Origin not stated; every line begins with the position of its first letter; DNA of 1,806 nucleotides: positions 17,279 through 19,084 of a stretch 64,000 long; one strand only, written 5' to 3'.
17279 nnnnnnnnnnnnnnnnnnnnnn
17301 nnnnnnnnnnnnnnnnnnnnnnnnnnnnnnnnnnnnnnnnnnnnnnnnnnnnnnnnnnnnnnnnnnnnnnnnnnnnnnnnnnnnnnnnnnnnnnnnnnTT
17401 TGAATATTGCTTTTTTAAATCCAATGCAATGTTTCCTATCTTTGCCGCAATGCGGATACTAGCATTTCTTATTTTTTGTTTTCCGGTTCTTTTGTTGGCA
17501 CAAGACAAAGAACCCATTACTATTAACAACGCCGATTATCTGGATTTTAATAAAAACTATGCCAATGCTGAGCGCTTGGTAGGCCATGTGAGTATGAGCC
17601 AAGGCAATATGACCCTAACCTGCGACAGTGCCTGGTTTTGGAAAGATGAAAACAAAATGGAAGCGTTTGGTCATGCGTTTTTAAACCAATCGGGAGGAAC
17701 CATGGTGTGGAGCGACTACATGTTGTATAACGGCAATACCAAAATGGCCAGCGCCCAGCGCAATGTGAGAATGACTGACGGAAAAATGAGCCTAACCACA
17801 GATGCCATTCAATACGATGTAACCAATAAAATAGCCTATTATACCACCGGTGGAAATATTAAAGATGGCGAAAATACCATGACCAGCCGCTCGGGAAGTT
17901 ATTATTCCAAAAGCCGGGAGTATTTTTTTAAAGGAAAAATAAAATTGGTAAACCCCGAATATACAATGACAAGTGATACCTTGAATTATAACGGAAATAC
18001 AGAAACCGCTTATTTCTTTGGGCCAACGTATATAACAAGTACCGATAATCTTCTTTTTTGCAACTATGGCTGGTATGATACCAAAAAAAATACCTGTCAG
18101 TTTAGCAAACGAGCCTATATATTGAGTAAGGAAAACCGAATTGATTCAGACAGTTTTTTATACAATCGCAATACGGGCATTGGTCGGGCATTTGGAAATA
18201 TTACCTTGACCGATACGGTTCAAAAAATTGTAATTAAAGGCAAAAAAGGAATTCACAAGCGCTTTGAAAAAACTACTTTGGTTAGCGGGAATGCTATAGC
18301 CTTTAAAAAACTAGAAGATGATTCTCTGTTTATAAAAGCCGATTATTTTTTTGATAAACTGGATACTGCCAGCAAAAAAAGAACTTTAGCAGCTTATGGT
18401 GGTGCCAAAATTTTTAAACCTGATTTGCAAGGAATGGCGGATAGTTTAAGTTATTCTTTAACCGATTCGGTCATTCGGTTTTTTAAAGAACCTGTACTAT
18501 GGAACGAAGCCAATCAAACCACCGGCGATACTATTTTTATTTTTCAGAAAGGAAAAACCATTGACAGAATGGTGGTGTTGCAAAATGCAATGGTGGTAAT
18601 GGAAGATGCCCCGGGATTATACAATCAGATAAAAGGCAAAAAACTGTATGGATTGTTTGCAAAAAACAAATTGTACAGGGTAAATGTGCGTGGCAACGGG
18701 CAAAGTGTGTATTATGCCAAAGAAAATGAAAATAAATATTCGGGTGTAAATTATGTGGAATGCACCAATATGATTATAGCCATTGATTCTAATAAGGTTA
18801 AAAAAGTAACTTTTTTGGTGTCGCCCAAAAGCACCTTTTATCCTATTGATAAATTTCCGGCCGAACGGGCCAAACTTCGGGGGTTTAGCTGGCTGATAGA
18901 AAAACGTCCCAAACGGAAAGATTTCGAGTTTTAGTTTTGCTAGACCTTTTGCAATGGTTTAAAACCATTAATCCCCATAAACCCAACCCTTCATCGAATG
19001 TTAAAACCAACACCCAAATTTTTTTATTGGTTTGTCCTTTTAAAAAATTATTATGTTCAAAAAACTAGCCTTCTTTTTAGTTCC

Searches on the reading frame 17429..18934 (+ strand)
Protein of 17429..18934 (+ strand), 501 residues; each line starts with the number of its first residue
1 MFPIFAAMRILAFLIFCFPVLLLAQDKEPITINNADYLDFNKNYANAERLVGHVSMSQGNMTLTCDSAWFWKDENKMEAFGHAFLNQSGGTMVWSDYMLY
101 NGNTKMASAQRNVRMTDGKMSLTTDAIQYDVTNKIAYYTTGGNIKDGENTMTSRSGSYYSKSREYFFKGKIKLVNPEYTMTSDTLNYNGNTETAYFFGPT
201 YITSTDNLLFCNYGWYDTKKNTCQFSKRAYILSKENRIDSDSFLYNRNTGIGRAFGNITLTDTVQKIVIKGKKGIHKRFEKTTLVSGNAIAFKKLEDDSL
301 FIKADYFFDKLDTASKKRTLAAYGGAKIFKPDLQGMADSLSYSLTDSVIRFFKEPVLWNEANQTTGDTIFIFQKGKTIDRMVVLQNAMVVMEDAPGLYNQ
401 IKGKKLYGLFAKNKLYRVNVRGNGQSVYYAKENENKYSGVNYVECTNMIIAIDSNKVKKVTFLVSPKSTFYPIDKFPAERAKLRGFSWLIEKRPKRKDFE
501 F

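Call 3: search_protein_families(library=pfam, proteins=[window:17429-18934:+], max_evalue=0.1)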
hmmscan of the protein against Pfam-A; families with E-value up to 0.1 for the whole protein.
window:17429-18934:+ (501 aa): 4 families
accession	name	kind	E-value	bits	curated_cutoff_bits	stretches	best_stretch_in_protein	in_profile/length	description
PF13100.11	OstA_2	-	1.9e-47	161.3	21.2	2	28-183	2-158/158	OstA-like protein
PF03968.19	LptD_N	-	1.9e-11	44.6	20.4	2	49-133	17-111/113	LptA/(LptD N-terminal domain) LPS transport protein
PF06835.18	LptC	-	5.4e-05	23.3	21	0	83-135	107-163/175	Lipopolysaccharide-assembly, LptC-related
PF11685.13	DUF3281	-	0.09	12.6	24.1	0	45-123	180-256/267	Protein of unknown function (DUF3281)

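Call 4: search_protein_families(library=ncbifam, proteins=[window:17429-18934:+], max_evalue=0.1)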
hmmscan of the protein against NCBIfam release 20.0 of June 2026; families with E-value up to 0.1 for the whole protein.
window:17429-18934:+ (501 aa): 2 families
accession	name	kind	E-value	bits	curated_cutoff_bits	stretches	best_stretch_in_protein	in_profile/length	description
TIGR03002.1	outer_YhbN_LptA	equivalog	5.8e-12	45.7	71.7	3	25-143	5-130/142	lipopolysaccharide transport periplasmic protein LptA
TIGR04409.1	LptC_YrbK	equivalog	1.5e-09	37.6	38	2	60-135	90-169/180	LPS export ABC transporter periplasmic protein LptC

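Call 31: find_related_loci(query=A5, collection=genome_contigs, flank=10000)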
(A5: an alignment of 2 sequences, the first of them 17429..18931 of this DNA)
Query A5 (501 aa) in genome_contigs; peptide patterns used: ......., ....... (x = any residue, [..] = any of these).
96 stretches matched a pattern; 25 encode a relative of the query (tblastn E <= 1e-3); 25 distinct loci.
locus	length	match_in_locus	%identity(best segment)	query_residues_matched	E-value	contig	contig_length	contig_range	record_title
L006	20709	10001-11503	96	1-501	0e+0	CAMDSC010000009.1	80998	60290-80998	MAG: Chitinophaga pinensis isolate TrH-25oct19-45 genome assembly, contig: TrH-25oct19-C358, whole genome shotgun sequen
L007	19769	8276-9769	89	4-501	0e+0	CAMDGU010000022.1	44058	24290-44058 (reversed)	MAG: Chitinophaga pinensis isolate MiH-22jul19-263 genome assembly, contig: MiH-22jul19-C1342, whole genome shotgun sequ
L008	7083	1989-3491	85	1-501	0e+0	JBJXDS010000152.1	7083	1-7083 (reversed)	MAG: Bacteroidia bacterium isolate P_effluent.bin.1 k127_391568, whole genome shotgun sequence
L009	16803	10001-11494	83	1-498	0e+0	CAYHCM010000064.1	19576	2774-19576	MAG TPA_asm: uncultured Chitinophaga sp. isolate ERP119702_co1_292 genome assembly, contig: NODE_3074_length_19576_cov_5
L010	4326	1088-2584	81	3-501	0e+0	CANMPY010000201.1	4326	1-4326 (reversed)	MAG: Bacteroidetes bacterium isolate ZH-3nov15-27 genome assembly, contig: ZH-3nov15-C44731, whole genome shotgun sequen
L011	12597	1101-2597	80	1-499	0e+0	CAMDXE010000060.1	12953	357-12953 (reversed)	MAG: Chitinophaga pinensis isolate TrH-25oct19-126 genome assembly, contig: TrH-25oct19-C9620, whole genome shotgun sequ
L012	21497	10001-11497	77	1-499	0e+0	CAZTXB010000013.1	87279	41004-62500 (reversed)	MAG TPA_asm: uncultured Chitinophaga sp. isolate SRP150892_co2_495 genome assembly, contig: NODE_222_length_87279_cov_54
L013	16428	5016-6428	47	30-499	2e-158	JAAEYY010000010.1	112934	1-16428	Bacterium isolate P03SST1bin.8 NODE_121_length_112934_cov_5.73472, whole genome shotgun sequence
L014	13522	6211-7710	47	4-499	2e-155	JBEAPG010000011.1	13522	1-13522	MAG: Bacteroidota bacterium isolate muddycreek_2019_sw_WHONDRS-S19S_0082_A_bin.27 scaffold_0000618, whole genome shotgun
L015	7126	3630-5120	44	4-500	3e-153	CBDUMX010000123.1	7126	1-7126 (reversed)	MAG TPA_asm: uncultured bacterium isolate SRR22808131_binner13_Refined_73 genome assembly, contig: ERZ25043456.8488, who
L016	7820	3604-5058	45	16-499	3e-145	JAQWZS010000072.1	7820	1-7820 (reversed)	MAG: Bacteroidia bacterium isolate cluster3_bin.89 k119_299957, whole genome shotgun sequence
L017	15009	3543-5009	43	16-499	3e-143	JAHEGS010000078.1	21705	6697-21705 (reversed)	MAG: Bacteroidetes bacterium isolate Ww421 NODE_2506_length_21705_cov_6.585851, whole genome shotgun sequence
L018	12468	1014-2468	44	15-500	2e-141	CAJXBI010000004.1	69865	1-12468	MAG TPA_asm: uncultured Bacteroidetes bacterium isolate ERR599052_bin.231_MetaBAT_v2.12.1_MAG genome assembly, contig: N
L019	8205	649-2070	45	27-500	1e-141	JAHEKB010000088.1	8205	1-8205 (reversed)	MAG: Bacteroidetes bacterium isolate Ww572 NODE_32445_length_8205_cov_2.475260, whole genome shotgun sequence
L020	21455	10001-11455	44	16-499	2e-139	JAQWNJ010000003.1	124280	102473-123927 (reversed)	MAG: Bacteroidia bacterium isolate cluster2_bin.177 k141_6929, whole genome shotgun sequence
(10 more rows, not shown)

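Call 51: search_protein_families(library=padloc, proteins=[L007:6294-6728:+, L007:6712-8079:+], max_evalue=0.1)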
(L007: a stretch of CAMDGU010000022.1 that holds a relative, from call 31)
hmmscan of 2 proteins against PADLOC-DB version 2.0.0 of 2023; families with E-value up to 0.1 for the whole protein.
L007:6294-6728:+ (144 aa): 0 families

L007:6712-8079:+ (455 aa): 0 families

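Call 52: search_protein_families(library=phrogs, proteins=[L007:6294-6728:+, L007:6712-8079:+], max_evalue=0.1)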
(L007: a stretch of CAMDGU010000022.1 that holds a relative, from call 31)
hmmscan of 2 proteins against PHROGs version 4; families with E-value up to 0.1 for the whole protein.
L007:6294-6728:+ (144 aa): 1 family
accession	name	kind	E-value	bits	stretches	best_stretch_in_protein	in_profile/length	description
phrog_34121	-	unknown function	0.091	14.1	0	24-72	10-59/79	-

L007:6712-8079:+ (455 aa): 0 families

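Call 79: search_protein_families(library=ncbifam, proteins=[L007:6712-8079:+, L007:6294-6728:+], max_evalue=0.1)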
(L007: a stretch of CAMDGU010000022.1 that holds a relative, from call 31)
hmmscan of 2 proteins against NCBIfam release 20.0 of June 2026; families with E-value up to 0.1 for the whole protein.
L007:6712-8079:+ (455 aa): 0 families

L007:6294-6728:+ (144 aa): 0 families

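Call 80: search_protein_families(library=pfam, proteins=[L007:6712-8079:+, L007:6294-6728:+], max_evalue=0.1)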
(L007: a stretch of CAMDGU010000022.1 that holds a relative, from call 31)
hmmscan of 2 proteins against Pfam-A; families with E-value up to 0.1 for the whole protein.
L007:6712-8079:+ (455 aa): 0 families

L007:6294-6728:+ (144 aa): 1 family
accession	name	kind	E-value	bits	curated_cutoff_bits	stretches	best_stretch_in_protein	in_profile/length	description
PF24623.2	Phage_zn_bind_8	-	0.065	13.4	24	0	69-77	14-22/57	Putative DNA-binding phage zinc finger domain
